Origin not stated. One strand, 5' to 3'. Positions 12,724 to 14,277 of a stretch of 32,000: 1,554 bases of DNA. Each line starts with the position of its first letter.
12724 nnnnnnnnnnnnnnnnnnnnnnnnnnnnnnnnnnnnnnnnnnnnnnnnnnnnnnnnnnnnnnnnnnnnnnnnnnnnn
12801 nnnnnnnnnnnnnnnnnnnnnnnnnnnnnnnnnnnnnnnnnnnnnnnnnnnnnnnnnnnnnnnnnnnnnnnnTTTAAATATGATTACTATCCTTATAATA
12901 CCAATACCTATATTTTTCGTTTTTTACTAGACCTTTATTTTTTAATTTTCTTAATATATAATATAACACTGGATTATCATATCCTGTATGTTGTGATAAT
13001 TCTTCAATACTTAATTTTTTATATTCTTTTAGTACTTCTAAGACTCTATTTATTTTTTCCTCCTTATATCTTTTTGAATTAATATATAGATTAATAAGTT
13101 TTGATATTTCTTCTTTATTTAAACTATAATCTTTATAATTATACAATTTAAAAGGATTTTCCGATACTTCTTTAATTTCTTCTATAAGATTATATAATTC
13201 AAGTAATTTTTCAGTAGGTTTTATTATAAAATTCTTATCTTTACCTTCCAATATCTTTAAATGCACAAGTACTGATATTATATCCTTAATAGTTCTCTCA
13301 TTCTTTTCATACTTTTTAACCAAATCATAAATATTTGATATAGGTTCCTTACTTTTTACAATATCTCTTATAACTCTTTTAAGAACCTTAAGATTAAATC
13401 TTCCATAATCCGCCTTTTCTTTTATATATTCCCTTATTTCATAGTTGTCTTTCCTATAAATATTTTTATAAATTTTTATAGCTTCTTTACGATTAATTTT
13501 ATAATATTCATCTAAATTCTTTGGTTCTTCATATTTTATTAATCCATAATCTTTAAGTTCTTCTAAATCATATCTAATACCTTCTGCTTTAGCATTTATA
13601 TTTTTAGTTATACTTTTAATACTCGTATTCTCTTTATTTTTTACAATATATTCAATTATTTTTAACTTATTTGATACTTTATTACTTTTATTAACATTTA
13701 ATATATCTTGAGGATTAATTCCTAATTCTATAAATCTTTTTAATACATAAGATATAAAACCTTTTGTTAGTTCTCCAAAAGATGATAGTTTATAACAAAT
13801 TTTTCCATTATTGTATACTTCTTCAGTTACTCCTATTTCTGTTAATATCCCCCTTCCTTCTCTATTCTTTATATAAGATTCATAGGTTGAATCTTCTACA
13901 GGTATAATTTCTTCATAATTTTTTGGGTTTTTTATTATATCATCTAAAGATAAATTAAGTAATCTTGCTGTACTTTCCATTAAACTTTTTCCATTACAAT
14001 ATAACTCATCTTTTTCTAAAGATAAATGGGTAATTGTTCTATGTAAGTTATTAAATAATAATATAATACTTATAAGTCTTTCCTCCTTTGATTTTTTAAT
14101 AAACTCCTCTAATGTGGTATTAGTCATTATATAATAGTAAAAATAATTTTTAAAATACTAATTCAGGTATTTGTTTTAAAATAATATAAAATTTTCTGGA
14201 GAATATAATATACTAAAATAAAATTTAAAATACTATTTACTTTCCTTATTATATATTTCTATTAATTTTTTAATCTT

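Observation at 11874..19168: Seven-gene same-strand block built from six divergent paralogs of an uncharacterised tandem winged-helix protein family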

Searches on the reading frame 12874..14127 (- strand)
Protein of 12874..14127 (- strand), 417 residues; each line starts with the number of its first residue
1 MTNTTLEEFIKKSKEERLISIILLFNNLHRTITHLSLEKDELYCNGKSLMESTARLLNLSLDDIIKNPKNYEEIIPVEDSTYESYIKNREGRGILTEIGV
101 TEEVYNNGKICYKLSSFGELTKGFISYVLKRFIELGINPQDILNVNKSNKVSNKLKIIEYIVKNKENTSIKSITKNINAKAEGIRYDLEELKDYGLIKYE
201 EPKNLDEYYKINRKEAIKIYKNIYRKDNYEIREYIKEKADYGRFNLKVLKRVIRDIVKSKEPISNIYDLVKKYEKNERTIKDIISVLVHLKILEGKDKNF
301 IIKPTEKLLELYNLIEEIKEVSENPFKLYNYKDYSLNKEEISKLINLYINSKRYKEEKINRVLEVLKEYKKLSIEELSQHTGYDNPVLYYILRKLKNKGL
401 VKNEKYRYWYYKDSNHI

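Call 3: search_protein_families(library=pfam, proteins=[window:12874-14127:-], max_evalue=1)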
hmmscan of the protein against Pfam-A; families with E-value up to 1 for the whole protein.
window:12874-14127:- (417 aa): 23 families
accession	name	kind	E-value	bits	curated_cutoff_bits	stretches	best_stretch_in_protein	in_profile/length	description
PF25212.1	HVO_A0114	-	2e-08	34.4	27.6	2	154-202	24-71/84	HVO_A0114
PF08100.18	Dimerisation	-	2.1e-06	27.9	25.6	1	150-204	23-77/93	O-methyltransferase dimerisation domain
PF13412.12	HTH_24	-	5.9e-06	26.2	21.9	1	361-402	7-48/48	Winged helix-turn-helix DNA-binding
PF01022.26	HTH_5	-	8.3e-06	26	22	1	361-402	6-46/47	Bacterial regulatory protein, arsR family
PF01978.25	TrmB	-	6.1e-05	23.2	25.6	1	362-412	13-63/68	Sugar-specific transcriptional regulator TrmB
PF12802.13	MarR_2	-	0.00015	22.3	27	1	361-402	9-51/61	MarR family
PF02082.26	Rrf2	-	0.00019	22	30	1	364-403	16-55/132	Iron-dependent Transcriptional regulator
PF24270.1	HTH_Cmi2_C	-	0.00022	21.9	27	0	361-407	79-124/125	Cmi2, C-terminal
PF12840.13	HTH_20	-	0.00035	20.9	27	1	361-402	8-49/51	Helix-turn-helix domain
PF09339.16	HTH_IclR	-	0.00044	20.4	22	1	361-403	7-50/52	IclR helix-turn-helix domain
PF13463.12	HTH_27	-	0.00073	20.2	22.2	1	362-406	8-53/68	Winged helix DNA-binding domain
PF02002.24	TFIIE_alpha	-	0.0024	18.2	22.9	1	354-407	10-63/105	TFIIE alpha subunit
PF01047.28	MarR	-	0.0026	18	24.6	1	361-402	7-48/59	MarR family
PF09202.17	Rio2_N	-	0.004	17.9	27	1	155-201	12-58/82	Rio2, N-terminal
PF08279.18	HTH_11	-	0.0046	17.2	25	0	154-196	2-44/55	HTH domain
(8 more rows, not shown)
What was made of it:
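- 12874..14127 (-): g2, 417 aa (YN1_7640). Long form with four WH units. This is the copy modelled with AF2. Basic (net +14). Pfam HVO_A0114, HTH_24 and HTH_5 above cut-off (call 3).
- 12892..13074 (-): C-terminal ArsR-type winged helix (WH4) of g2, about aa 352-412. Pfam HTH_24 26.2 bits and HTH_5 26.0 bits, both above cut-off, at residues 361-402 (call 3).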

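Call 4: search_protein_families(library=ncbifam, proteins=[window:12874-14127:-], max_evalue=1)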
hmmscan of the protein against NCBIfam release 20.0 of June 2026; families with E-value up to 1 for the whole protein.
window:12874-14127:- (417 aa): 11 families
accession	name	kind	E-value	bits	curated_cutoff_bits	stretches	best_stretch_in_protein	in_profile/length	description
NF033788.1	HTH_metalloreg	subfamily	2.8e-07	30.3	55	2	361-406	15-60/77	metalloregulator ArsR/SmtB family transcription factor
TIGR01884.1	cas_HTH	subfamily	2.6e-05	23.7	60.2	2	339-406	124-191/202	CRISPR-associated CARF protein Csa3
TIGR04176.1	MarR_EPS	equivalog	0.00021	21.3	88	1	356-407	3-54/105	MarR family EPS-associated transcriptional regulator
NF041397.1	TranRegGlpR_Halo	equivalog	0.0012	18.5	300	1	154-198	7-50/253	HTH-type transcriptional regulator GlpR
NF033789.1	repress_SdpR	subfamily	0.0016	18.3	100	1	361-407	12-57/79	autorepressor SdpR family transcription factor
NF002630.0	PRK02301.1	equivalog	0.0042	16.4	364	1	331-384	115-170/318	deoxyhypusine synthase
NF045707.1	Dbac_1936_reg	equivalog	0.01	15.9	115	1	145-223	10-85/99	ArsR/SmtB-type metalloregulator TsoR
TIGR02337.1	HpaR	equivalog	0.046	13.6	121.2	1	359-405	30-76/130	homoprotocatechuate degradation operon regulator HpaR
NF002294.1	PRK01221.1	equivalog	0.074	12.4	350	1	329-384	100-159/300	deoxyhypusine synthase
NF053660.1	ORF80_fam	equivalog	0.1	12.5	95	1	361-402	6-47/70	ORF80 family leucine zipper DNA-binding protein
NF045644.1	TransRegBhcR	equivalog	0.11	11.7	350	1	361-406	30-75/267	HTH-type transcriptional regulator BhcR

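Call 9: find_homologous_proteins(query=window:12874-14127:-, max_evalue=0.001)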
Query window:12874-14127:- (417 aa): 1 proteins with E <= 0.001 among 8000 candidates.
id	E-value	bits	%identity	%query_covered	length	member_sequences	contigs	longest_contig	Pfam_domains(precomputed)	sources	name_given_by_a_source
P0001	8.7e-257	869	100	100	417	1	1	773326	PF13412.13,PF25212.3,PF01022.27,PF08100.19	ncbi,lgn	ncbi:hypothetical protein YN1_7640 [Nanoarchaeota archaeon]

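Call 12: find_homologous_proteins(query=A1, max_evalue=0.01)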
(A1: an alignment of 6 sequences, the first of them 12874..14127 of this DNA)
Query A1 (6 sequences) (417 aa, profile of the alignment): 3 proteins with E <= 0.01 among 8000 candidates.
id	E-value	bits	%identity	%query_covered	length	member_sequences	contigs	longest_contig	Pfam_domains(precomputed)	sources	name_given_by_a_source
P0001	3.8e-110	387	100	100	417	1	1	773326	PF13412.13,PF25212.3,PF01022.27,PF08100.19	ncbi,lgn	ncbi:hypothetical protein YN1_7640 [Nanoarchaeota archaeon]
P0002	1.1e-103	365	30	56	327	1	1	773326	-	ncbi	ncbi:hypothetical protein YN1_7670 [Nanoarchaeota archaeon]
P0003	5.4e-102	360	30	56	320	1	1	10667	-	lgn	-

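Call 14: search_solved_structures(query=A1, max_evalue=1, show_alignments=2)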
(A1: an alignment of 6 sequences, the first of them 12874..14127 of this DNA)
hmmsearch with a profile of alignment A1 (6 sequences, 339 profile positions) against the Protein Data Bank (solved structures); distinct sequences matched with E-value up to 1: 16.
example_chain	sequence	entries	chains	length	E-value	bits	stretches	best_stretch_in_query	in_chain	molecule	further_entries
1q1h_A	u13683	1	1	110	0.00073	22.3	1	144-212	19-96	Transcription Factor E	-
3bro_A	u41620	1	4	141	0.018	17.8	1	144-212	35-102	Transcriptional regulator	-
1hsj_A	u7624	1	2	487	0.025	17.3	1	118-203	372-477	FUSION PROTEIN CONSISTING OF STAPHYLOCOCCUS ACCESSORY REGULATOR PROTEIN R AND MALTOSE BIND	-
1i1g_A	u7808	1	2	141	0.06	16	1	153-220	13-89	TRANSCRIPTIONAL REGULATOR LRPA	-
5loe_A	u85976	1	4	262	0.097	15.3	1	197-294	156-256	GTP-sensing transcriptional pleiotropic repressor CodY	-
5lnh_A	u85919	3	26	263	0.098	15.3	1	197-294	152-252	GTP-sensing transcriptional pleiotropic repressor CodY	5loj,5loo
9fhl_c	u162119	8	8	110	0.1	15.3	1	222-286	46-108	Small ribosomal subunit protein eS25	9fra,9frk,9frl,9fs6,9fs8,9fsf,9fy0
2b0l_A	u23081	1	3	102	0.12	15.1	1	220-294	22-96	GTP-sensing transcriptional pleiotropic repressor codY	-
5ey2_A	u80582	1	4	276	0.17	14.6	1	197-289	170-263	GTP-sensing transcriptional pleiotropic repressor CodY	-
6cdb_A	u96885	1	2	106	0.21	14.3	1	133-198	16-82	ArsR family transcriptional regulator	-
1r22_A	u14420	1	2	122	0.34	13.6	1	160-201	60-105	Transcriptional repressor smtB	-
2kjb_A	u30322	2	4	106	0.34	13.6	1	133-198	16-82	CzrA protein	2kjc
1r1u_A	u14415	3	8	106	0.34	13.6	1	133-198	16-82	repressor protein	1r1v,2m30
4pdb_A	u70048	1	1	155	0.41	13.3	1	134-193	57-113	30S ribosomal protein S8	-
6cda_A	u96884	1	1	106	0.57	12.8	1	133-198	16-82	ArsR family transcriptional regulator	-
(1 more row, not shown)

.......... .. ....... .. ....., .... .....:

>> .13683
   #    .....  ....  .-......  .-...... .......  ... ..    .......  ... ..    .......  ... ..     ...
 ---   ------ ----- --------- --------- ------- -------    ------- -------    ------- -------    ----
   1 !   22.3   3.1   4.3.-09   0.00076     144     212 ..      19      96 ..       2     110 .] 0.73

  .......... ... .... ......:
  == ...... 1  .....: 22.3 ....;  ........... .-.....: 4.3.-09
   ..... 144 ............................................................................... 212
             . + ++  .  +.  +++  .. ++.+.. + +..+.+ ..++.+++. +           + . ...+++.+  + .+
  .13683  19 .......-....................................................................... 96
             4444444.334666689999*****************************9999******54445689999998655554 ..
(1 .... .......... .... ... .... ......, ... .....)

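Call 18: search_protein_representatives(alignment_id=A1)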
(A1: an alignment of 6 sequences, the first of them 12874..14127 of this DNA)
Query: 6 sequences, 339 profile positions. Proteins with E-value up to 0.001 (for the whole library): 61; up to 1e-10: 26; up to 1e-30: 16. The best 61 are listed.
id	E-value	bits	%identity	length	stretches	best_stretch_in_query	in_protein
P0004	7.2e-119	413.6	-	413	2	2-339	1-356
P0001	1.2e-110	386.6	-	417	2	2-339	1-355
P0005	1.5e-110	386.3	-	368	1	2-337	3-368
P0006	4.6e-103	361.7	-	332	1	5-333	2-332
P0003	1.7e-102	359.8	-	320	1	7-339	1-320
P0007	1.1e-62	228.9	-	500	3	3-217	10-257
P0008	2.7e-61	224.4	-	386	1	3-337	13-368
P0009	3.7e-52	194.3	-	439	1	3-336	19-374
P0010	4.2e-48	181.0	-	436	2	4-333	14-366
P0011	4.6e-46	174.3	-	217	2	2-206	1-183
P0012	3.5e-42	161.5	-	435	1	3-333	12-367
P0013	8.9e-40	153.6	-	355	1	3-337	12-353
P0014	2.9e-38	148.6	-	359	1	3-337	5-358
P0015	4.5e-38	148.0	-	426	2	3-336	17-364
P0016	1.4e-37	146.4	-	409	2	4-332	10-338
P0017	7.6e-31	124.3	-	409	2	3-197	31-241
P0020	4.3e-23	98.7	-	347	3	2-195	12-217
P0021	2.2e-19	86.6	-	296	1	35-334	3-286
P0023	7.6e-19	84.8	-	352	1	1-335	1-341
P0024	1.3e-15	74.2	-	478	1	4-338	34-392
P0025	5.9e-15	72.0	-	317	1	4-331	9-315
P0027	1.4e-11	60.9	-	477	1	4-334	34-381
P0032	4.9e-08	49.3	-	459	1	147-333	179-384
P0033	1.0e-07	48.2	-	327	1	20-331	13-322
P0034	1.2e-07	47.9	-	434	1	13-336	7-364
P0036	2.8e-07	46.8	-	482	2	3-337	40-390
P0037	5.5e-07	45.8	-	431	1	114-311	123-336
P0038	7.3e-07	45.4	-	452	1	30-326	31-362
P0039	4.4e-06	42.8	-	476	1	3-338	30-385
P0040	1.7e-05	40.9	-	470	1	146-308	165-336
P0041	2.1e-05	40.6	-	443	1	146-310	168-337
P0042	2.3e-05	40.5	-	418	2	106-307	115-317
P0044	4.7e-05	39.5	-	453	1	33-333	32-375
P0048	6.4e-05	39.0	-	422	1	139-335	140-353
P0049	7.7e-05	38.7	-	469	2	101-258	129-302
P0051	9.7e-05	38.4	-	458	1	146-308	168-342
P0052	9.7e-05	38.4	-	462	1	19-305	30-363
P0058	3.7e-04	36.5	-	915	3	24-309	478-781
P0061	8.2e-04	35.4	-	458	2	156-310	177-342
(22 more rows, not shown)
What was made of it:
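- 61 hits among 1.84 billion representatives (call 18).
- Tried and rejected: The exhaustive HMMER search (call 18) was needed to find the family.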

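Call 20: predict_structure(alignment_id=A1)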
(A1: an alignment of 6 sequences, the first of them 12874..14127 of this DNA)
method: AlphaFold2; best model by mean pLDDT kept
length: 417 residues; sequences in the alignment: 6
mean_pLDDT: 84.7   pTM: 0.75
mean pLDDT of the five models: 84.7, 84.0, 82.7, 81.6, 81.0
residues with pLDDT >= 90: 173; 70-90: 196; 50-70: 35; < 50: 13
segments of 3 or more residues with pLDDT < 50: 87-92, 414-417
pLDDT, mean of each block of 10 residues (from residue 1): 79 94 89 91 84 89 83 69 49 75 86 91 96 95 83 92 85 86 84 90 58 90 88 83 83 88 75 83 84 66 93 97 96 93 92 90 92 88 83 90 90 54
secondary structure, 60 per line:
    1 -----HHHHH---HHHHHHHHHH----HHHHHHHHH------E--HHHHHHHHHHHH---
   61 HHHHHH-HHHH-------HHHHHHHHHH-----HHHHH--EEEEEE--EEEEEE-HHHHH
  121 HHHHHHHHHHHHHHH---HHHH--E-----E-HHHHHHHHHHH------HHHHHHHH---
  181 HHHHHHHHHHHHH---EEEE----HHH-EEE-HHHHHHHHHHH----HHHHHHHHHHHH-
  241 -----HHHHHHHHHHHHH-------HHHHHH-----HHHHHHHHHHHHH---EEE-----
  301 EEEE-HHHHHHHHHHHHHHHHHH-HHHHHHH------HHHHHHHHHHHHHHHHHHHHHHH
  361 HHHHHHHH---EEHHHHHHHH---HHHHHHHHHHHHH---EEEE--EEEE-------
elements in order: H6-10 H14-23 H28-36 H46-57 H61-66 H68-71 H79-88 H94-98 E101-106 E109-114 H116-135 H139-142 H153-163 H170-177 H181-193 E197-200 E209-211 H213-223 H228-239 H246-258 H266-271 H277-289 E293-295 E301-304 H306-323 H325-331 H338-368 H374-381 H385-397 E401-404 E407-410
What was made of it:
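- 12874..14127 (-): AF2 pLDDT 84.7, pTM 0.75, with helix-helix-helix-hairpin units at residues about 1-135, 153-223, 246-323 and 360-410 (call 20).
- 12892..13074 (-): AF2 secondary structure (call 20).
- On MarR (PF01047 / PF12802): The architecture is four WH units in one chain (call 20).
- On AlkZ/YcaQ HTH_42 multi-WH DNA glycosylases: The model has no beta-barrel (call 20).
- Four WH units, confident model: call 20.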

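Call 21: list_cluster_members(proteins=[P0007, P0008, P0009, P0010, P0012, P0015, P0020, P0023, P0024, P0027])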
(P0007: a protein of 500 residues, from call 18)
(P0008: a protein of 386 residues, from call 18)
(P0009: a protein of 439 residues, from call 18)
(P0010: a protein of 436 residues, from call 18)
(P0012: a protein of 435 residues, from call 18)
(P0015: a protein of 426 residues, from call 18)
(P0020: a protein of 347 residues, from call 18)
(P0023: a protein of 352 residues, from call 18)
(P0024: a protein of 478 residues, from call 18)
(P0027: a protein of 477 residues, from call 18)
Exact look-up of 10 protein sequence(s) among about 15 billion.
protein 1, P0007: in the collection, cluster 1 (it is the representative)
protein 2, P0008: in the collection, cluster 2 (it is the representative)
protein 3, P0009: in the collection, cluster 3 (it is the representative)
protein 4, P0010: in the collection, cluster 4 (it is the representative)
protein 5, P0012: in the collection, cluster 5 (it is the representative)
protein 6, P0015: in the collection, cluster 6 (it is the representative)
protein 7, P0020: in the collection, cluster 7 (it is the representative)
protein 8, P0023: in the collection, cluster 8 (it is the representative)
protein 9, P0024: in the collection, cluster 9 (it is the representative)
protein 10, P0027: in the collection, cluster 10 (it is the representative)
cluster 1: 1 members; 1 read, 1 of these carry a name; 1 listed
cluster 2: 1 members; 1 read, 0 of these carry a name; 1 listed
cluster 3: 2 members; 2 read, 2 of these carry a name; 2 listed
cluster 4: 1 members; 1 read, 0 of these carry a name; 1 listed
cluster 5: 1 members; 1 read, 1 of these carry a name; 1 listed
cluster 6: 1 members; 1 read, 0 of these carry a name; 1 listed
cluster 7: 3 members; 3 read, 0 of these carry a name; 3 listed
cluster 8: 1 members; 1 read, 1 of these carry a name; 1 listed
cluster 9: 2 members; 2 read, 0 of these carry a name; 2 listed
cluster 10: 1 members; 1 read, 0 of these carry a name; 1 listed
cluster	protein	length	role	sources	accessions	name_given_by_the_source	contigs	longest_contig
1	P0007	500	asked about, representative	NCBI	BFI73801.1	hypothetical protein YN1_7880 [Nanoarchaeota archaeon]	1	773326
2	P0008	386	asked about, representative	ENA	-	-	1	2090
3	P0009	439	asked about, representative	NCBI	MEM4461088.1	MAG: helix-turn-helix domain-containing protein [Nanopusillaceae archaeon]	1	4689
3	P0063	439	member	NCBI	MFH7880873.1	MAG: helix-turn-helix domain-containing protein [Candidatus Aenigmatarchaeota archaeon]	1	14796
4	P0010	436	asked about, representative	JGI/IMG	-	-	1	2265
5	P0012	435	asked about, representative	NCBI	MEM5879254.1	MAG: hypothetical protein QXU74_02050 [Candidatus Aenigmatarchaeota archaeon]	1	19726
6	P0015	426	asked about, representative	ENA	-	-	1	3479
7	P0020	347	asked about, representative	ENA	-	-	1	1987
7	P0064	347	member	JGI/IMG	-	-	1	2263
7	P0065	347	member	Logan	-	-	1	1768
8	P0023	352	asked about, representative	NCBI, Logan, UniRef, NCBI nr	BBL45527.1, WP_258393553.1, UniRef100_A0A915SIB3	hypothetical protein MJ1_0363 [Nanobdella aerobiophila] | Uncharacterized protein n=1 Tax=Nanobdella aerobiophila TaxID=2586965 ... | hypothetical protein [Nanobdella aerobiophila]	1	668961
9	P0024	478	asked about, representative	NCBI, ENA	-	-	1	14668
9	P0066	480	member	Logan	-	-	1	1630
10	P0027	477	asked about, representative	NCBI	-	-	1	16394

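Call 25: fold_search(model_id=the predicted structure, library=pdb)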
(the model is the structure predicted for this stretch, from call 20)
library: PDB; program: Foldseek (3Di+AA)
matches with E <= 10: 1267; with E <= 0.001: 0
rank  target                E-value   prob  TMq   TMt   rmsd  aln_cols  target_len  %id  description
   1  1lva                  1.5e-02  0.91  0.15  0.22  26.2       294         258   10  Crystal structure of a C-terminal fragment of Moorella thermoacetica elongation factor SelB (released 2002-08-21)
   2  2xub                  6.4e-02  0.23  0.13  0.12  23.6       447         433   10  Human RPC62 subunit structure (released 2011-03-02)
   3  8usb_Y                8.8e-02  0.23  0.13  0.14  27.2       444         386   13  Non-substrate-engaged human 26S proteasome with Nub1/FAT10 bound to Rpn1 (released 2024-11-06)
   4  5afq_B                9.6e-02  0.20  0.12  0.12  24.4       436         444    9  Crystal structure of RPC62 - RPC32 beta (released 2015-10-07)
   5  9bv3_Y                1.0e-01  0.21  0.12  0.14  27.0       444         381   12  M1B Midnolin-Proteasome (released 2025-06-11)
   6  5afq_A                1.3e-01  0.16  0.15  0.14  25.3       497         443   11  Crystal structure of RPC62 - RPC32 beta (released 2015-10-07)
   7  7d58_O                1.3e-01  0.16  0.13  0.12  24.2       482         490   10  cryo-EM structure of human RNA polymerase III in elongating state (released 2021-02-17)
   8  8b9x_B                1.4e-01  0.38  0.13  0.20  28.1       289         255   12  Chimeric protein of human UFM1 E3 ligase, UFL1, and DDRGK1 (released 2023-10-25)
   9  7z1o_O                1.4e-01  0.14  0.13  0.11  28.6       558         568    9  Structure of yeast RNA Polymerase III PTC + NTPs (released 2022-08-31)
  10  7cb8_A                1.7e-01  0.09  0.09  0.10  26.7       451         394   10  Structure of a FIC-domain protein from Mycobacterium marinum in complex with CDP (released 2021-08-18)
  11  2uwm_A                1.9e-01  0.60  0.12  0.26  15.3       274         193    8  C-TERMINAL DOMAIN(WH2-WH4) OF ELONGATION FACTOR SELB IN COMPLEX WITH SECIS RNA (released 2007-05-08)
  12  9fso_F                1.9e-01  0.25  0.12  0.17  18.3       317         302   14  Human RNA Polymerase III Class III Open Pre-initiation Complex 1 (OC1) (released 2025-01-15)
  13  9zd6_A                1.9e-01  0.21  0.12  0.13  25.0       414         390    7  Bacterial interstrand DNA crosslink glycosylase AlkX/YcaQ bound to DNA (released 2026-01-14)
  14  9e6a_A                2.0e-01  1.00  0.13  0.22   2.1        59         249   17  Pseudomonas putida KT2440 IclR-type transcription factor (PP_2609) (released 2025-11-12)
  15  7bzh_MODEL_1_A        2.2e-01  1.00  0.13  0.83   1.3        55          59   20  Solution structure of a DNA binding protein from Sulfolobus islandicus (released 2021-04-28)
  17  9zd6_B                2.2e-01  0.18  0.12  0.13  24.5       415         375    8  Bacterial interstrand DNA crosslink glycosylase AlkX/YcaQ bound to DNA (released 2026-01-14)
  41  2uwm_B                4.1e-01  0.41  0.12  0.24  15.5       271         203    8  C-TERMINAL DOMAIN(WH2-WH4) OF ELONGATION FACTOR SELB IN COMPLEX WITH SECIS RNA (released 2007-05-08)
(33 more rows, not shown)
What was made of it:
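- On Rpc82 / hRPC62: Foldseek to 2xub/5afq gives E 0.06-0.13 and TM 0.12-0.15 (call 25).
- On AlkZ/YcaQ HTH_42 multi-WH DNA glycosylases: Foldseek to 9zd6 gives E 0.19 and TM 0.12 (call 25).
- Closest known: SelB C-terminal domain. Same: It is the best whole-chain Foldseek hit (E 0.015, probability 0.91, 294 aligned columns) (call 25).
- Closest known: RNA polymerase III subunit Rpc82/hRPC62 and TFE-alpha/TFIIE-alpha extended WH. Same: RPC62 appears in the Foldseek list (E 0.06) (call 25).
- The top Foldseek whole-chain hits, though insignificant, are protein- or RNA-binding multi-WH chains such as SelB, RPC62 and UFL1 (call 25). The best whole-chain Foldseek hits are multi-WH scaffolds or adaptors: SelB, RPC62, UFL1/DDRGK1 and proteasome lid subunits (call 25). 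All Foldseek whole-chain matches have E>=0.015 and TM 0.09-0.22 (call 25). The top Foldseek PDB hit is the four-WH C-terminal fragment of SelB (1lva, E 0.015, probability 0.91; 2uwm with SECIS RNA at E 0.19) (call 25).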

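Call 28: find_homologous_proteins(query=A2, max_evalue=0.001)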
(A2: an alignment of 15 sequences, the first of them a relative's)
Query A2 (15 sequences) (439 aa, profile of the alignment): 3 proteins with E <= 0.001 among 8000 candidates.
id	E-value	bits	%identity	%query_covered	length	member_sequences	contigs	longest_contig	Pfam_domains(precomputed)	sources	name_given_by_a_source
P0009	1.9e-163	562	100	100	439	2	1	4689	PF13412.13,PF01022.27,PF09339.17,PF12802.14,PF08784.18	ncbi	ncbi:MAG: helix-turn-helix domain-containing protein [Nanopusillaceae archaeon]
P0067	1.9e-132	460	59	97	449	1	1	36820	PF13412.13,PF09339.17,PF12802.14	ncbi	ncbi:MAG: winged helix-turn-helix transcriptional regulator [Candidatus Aenigmatarchaeota archaeon]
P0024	1.9e-122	427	25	95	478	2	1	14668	-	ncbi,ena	-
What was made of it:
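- Tried and rejected: Word-index homology searches (calls 9, 12, 28) returned almost only self-hits, because the low-complexity AT-rich composition swamps the candidate filter.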

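Call 31: find_encoding_contigs(protein=P0067, flank=10000, max_places=4)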
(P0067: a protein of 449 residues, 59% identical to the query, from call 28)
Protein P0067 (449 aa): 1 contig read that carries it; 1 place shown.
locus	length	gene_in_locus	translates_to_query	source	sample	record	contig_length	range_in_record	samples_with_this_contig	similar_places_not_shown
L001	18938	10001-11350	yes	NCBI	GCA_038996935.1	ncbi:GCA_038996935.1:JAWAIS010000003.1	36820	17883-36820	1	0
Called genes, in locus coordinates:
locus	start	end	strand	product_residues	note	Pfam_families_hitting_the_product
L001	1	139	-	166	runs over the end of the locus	-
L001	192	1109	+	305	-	PF01916:DS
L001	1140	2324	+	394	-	PF04894:Nre_N, PF04895:Nre_C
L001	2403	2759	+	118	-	PF00237:Ribosomal_L22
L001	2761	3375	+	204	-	PF07650:KH_2, PF00189:Ribosomal_S3_C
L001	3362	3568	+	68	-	PF00831:Ribosomal_L29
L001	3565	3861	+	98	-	PF05046:Img2, PF01253:SUI1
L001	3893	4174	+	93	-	PF01868:RNase_P-MRP_p29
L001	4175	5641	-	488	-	PF01935:DUF87, PF10412:TrwB_AAD_bind (faint)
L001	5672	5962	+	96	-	-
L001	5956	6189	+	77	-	-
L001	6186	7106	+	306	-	PF01699:Na_Ca_ex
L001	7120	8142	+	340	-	PF01137:RTC, PF05189:RTC_insert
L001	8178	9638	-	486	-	PF13385:Laminin_G_3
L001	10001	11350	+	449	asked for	PF09339:HTH_IclR (faint), PF12802:MarR_2 (faint), PF13412:HTH_24 (faint)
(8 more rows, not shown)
